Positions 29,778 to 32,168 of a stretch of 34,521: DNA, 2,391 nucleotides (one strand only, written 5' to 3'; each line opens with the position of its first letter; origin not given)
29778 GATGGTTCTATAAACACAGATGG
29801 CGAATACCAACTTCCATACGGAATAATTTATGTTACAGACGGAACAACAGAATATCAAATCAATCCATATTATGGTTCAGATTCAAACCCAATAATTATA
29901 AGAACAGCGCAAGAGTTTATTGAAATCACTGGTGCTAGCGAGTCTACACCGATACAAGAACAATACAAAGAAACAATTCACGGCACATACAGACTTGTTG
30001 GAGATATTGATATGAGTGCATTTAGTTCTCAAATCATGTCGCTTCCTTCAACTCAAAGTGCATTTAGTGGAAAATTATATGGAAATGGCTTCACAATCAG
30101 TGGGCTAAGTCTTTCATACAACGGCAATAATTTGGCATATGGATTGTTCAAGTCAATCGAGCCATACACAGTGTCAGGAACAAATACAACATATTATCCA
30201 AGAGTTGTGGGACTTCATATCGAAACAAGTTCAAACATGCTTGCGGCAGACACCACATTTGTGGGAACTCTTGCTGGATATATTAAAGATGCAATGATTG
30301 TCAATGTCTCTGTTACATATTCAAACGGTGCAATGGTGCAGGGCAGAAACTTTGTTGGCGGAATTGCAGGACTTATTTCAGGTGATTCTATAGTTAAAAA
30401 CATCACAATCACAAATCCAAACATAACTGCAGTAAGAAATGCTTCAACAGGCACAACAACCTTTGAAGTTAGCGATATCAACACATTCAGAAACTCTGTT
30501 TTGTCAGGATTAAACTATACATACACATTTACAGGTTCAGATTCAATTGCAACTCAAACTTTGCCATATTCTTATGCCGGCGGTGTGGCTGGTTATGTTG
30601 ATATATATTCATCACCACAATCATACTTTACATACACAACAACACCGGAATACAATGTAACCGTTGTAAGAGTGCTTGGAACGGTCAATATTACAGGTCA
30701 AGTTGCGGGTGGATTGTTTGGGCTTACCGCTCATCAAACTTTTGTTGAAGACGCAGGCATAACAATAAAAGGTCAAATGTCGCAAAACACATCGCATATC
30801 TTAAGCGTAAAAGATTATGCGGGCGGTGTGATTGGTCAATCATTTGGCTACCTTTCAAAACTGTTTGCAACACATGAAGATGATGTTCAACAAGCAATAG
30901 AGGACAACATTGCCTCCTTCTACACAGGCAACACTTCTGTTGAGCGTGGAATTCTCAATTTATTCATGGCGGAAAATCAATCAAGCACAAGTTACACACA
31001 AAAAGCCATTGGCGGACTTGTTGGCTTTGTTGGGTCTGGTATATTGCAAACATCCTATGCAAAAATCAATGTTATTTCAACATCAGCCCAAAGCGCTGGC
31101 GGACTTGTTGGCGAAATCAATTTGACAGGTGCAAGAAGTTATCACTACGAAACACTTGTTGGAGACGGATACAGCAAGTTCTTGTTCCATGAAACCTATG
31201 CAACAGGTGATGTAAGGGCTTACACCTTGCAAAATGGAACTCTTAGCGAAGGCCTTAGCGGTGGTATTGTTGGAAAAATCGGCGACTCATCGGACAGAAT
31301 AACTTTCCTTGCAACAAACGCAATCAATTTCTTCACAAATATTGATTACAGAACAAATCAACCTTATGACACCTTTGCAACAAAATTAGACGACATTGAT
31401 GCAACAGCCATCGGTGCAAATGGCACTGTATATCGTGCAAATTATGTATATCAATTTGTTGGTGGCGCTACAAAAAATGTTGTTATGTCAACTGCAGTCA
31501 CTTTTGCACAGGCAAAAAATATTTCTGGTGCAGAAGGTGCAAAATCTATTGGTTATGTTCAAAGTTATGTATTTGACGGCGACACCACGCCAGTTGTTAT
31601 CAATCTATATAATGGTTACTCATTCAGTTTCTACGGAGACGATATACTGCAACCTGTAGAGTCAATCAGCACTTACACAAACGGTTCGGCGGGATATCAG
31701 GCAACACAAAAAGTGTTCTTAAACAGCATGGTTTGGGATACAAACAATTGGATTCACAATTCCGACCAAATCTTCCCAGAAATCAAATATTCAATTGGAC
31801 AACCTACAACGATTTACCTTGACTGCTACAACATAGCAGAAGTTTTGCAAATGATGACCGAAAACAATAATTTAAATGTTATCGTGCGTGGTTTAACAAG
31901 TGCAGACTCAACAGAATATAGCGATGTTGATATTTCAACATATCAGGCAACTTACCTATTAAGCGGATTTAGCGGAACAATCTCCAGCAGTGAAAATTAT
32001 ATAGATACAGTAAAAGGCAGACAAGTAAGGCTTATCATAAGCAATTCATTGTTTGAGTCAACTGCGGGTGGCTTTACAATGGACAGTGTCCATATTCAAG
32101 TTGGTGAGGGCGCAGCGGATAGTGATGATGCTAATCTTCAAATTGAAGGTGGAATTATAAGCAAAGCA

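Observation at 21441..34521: Unlisted giant ORF: a lipoprotein gene of more than 4,360 codons running off the right edge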

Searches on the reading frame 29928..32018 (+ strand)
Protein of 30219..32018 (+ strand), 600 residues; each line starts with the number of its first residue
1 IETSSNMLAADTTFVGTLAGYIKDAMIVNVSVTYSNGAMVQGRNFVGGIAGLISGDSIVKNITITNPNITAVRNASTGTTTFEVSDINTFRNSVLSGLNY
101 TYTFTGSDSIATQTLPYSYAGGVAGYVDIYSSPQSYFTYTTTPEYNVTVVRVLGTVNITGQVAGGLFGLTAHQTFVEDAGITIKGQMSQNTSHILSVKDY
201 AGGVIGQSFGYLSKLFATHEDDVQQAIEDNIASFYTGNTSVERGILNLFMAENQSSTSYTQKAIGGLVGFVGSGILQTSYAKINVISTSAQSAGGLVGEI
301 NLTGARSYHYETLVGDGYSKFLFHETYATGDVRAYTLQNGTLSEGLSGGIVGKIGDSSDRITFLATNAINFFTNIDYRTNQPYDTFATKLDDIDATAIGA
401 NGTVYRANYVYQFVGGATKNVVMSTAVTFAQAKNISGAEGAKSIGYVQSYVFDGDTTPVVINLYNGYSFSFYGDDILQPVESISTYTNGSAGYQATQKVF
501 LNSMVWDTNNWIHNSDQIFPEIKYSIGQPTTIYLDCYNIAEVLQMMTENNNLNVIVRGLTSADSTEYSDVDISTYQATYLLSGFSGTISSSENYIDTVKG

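Call 10: search_protein_families(library=pfam, proteins=[window:30219-32018:+], max_evalue=10)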
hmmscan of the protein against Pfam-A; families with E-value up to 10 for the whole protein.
window:30219-32018:+ (600 aa): 2 families
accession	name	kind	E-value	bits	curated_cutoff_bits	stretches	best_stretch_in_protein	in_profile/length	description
PF07581.17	Glug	-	0.00063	20.4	20.5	2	46-70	5-28/28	The GLUG motif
PF19209.5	CoV_S1_C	-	7.7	7.2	27.1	1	268-308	9-49/58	Coronavirus spike glycoprotein S1, C-terminal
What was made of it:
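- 29928..31760 (+): Beta-helix module 3, about aa 2830-3440: cap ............................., then GG[ILV][AVF]G repeats at aa 2973-3274. The best Pfam Glug score in the window is 20.4 bits against a cut-off of 20.5, at aa 2972-2996 (call 10).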

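Call 74: search_solved_structures(query=A5, max_evalue=1, show_alignments=2)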
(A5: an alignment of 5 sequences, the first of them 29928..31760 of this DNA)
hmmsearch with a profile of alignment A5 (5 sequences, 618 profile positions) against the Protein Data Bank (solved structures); distinct sequences matched with E-value up to 1: 0.

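Call 75: find_related_loci(query=A5, collection=genome_contigs, flank=10000)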
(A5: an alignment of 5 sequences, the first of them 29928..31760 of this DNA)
Query A5 (611 aa) in genome_contigs; peptide patterns used: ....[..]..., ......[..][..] (x = any residue, [..] = any of these).
230 stretches matched a pattern; 9 encode a relative of the query (tblastn E <= 1e-3); 8 distinct loci.
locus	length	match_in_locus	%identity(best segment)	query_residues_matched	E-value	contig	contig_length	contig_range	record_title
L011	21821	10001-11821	76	1-611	0e+0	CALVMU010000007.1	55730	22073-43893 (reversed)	MAG: uncultured Clostridia bacterium isolate BRZ_EH__bin39 genome assembly, contig: BRZ_EH__NODE_984_length_55730_cov_10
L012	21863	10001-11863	57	2-610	0e+0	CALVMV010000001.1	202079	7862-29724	MAG: uncultured Clostridia bacterium isolate BRZ_BA__bin78 genome assembly, contig: BRZ_BA__NODE_96_length_202079_cov_13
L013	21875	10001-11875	60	1-610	0e+0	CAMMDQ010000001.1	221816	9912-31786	MAG: uncultured Firmicutes bacterium isolate ERR4968606_bin.18_MetaWRAP_v1.1_MAG genome assembly, contig: NODE_34_length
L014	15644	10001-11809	56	1-610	0e+0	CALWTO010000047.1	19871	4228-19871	MAG: uncultured Clostridia bacterium isolate E19__bin314 genome assembly, contig: E19__k127_843396, whole genome shotgun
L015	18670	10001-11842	60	1-610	0e+0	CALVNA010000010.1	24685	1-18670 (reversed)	MAG: uncultured Clostridia bacterium isolate BRZ_DN__bin10 genome assembly, contig: BRZ_DN__NODE_2384_length_24685_cov_5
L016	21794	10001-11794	54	1-610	0e+0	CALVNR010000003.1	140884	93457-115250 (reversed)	MAG: uncultured Clostridia bacterium isolate BRZ_QS__bin44 genome assembly, contig: BRZ_QS__NODE_69_length_140884_cov_20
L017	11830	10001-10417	31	21-148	3e-6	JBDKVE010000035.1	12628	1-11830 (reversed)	MAG: Anaerohalosphaeraceae bacterium isolate 8_bin.82 c_000000237232, whole genome shotgun sequence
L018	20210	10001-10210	41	19-81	7e-5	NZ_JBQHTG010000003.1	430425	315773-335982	Candidatus Merdisoma sp. HCP28S3_D10 contig00003, whole genome shotgun sequence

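Call 96: search_protein_families(library=phrogs, proteins=[window:30219-32018:+], max_evalue=0.01)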
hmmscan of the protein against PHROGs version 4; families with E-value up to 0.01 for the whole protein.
window:30219-32018:+ (600 aa): 0 families

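Call 99: search_protein_families(library=pfam, proteins=[L018:4184-15970:+, L017:7577-10819:+], max_evalue=0.001)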
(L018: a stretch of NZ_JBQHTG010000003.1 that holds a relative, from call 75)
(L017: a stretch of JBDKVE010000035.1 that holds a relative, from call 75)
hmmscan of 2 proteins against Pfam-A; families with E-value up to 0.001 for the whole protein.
L018:4184-15970:+ (3929 aa): 0 families

L017:7577-10819:+ (1081 aa): 2 families
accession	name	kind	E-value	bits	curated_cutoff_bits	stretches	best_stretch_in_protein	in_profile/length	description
PF07581.17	Glug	-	2.4e-53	175.3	20.5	4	520-543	1-26/28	The GLUG motif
PF05342.19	Peptidase_M26_N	-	4.2e-06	26.6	27.7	0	474-542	190-250/250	M26 IgA1-specific Metallo-endopeptidase N-terminal region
